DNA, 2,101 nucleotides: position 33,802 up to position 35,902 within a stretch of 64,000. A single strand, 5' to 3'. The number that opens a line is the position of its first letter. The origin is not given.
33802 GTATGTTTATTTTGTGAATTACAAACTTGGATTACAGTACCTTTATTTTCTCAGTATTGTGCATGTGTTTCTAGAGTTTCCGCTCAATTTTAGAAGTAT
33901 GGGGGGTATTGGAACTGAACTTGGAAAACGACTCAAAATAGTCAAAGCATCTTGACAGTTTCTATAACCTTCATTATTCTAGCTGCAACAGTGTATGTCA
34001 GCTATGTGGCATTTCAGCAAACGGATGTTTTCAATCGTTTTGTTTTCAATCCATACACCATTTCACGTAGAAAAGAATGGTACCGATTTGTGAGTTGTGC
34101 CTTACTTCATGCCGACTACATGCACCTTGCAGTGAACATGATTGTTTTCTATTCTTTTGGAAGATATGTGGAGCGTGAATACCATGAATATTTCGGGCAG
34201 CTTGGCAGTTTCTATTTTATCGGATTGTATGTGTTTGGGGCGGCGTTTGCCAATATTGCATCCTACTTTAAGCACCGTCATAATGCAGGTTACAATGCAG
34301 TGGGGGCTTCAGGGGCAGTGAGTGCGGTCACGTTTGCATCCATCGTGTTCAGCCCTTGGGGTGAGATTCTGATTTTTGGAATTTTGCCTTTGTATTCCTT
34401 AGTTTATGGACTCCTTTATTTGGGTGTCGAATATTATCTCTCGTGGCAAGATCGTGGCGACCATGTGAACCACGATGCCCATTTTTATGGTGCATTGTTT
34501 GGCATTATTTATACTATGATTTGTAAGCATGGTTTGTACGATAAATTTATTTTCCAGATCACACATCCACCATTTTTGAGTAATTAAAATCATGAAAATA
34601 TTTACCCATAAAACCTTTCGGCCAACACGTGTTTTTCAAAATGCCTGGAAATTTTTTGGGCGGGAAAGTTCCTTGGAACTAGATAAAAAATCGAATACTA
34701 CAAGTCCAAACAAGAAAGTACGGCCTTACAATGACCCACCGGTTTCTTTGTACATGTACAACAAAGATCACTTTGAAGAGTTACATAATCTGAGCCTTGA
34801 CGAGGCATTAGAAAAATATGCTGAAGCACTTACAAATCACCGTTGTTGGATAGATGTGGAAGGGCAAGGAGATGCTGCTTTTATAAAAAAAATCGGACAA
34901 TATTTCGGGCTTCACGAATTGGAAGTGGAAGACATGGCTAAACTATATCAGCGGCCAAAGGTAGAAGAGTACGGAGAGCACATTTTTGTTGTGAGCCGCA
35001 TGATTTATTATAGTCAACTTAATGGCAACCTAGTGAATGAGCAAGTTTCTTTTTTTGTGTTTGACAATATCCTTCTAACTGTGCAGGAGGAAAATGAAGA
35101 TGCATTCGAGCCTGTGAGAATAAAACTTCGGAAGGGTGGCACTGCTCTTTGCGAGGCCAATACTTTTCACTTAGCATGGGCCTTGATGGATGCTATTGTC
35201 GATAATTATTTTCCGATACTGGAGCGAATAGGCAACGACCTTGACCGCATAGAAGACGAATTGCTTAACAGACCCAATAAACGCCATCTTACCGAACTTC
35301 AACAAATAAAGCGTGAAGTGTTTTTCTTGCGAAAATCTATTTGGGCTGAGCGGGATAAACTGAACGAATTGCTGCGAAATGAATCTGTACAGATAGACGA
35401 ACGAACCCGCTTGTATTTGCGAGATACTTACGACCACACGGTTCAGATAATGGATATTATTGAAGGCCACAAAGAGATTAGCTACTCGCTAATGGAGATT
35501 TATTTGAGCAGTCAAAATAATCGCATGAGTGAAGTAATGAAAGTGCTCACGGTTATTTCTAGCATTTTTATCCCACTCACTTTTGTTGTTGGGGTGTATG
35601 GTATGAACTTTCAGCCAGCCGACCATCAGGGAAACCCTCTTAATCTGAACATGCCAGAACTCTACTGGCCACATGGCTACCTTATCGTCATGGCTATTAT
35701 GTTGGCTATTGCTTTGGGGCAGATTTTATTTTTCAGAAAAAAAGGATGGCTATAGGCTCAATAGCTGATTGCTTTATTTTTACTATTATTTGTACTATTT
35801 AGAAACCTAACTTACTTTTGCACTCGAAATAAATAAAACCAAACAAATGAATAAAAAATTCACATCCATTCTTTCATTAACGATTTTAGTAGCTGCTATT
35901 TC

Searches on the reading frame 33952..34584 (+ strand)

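Call 13: search_protein_families(library=pfam, proteins=[window:33952-34584:+], max_evalue=0.001)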
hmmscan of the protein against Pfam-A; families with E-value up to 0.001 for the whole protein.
window:33952-34584:+ (211 aa): 1 family
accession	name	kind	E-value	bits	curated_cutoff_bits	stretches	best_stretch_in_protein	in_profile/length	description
PF01694.28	Rhomboid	-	2.9e-25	89.6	22.6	1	41-191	2-140/143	Rhomboid domain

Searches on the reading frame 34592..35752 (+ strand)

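Call 13: search_protein_families(library=pfam, proteins=[window:34592-35752:+], max_evalue=0.001)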
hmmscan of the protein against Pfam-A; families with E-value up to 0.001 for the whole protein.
window:34592-35752:+ (387 aa): 1 family
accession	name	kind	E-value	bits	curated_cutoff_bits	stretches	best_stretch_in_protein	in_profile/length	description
PF01544.23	CorA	-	4.9e-62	210.3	27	1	85-383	5-292/292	CorA-like Mg2+ transporter protein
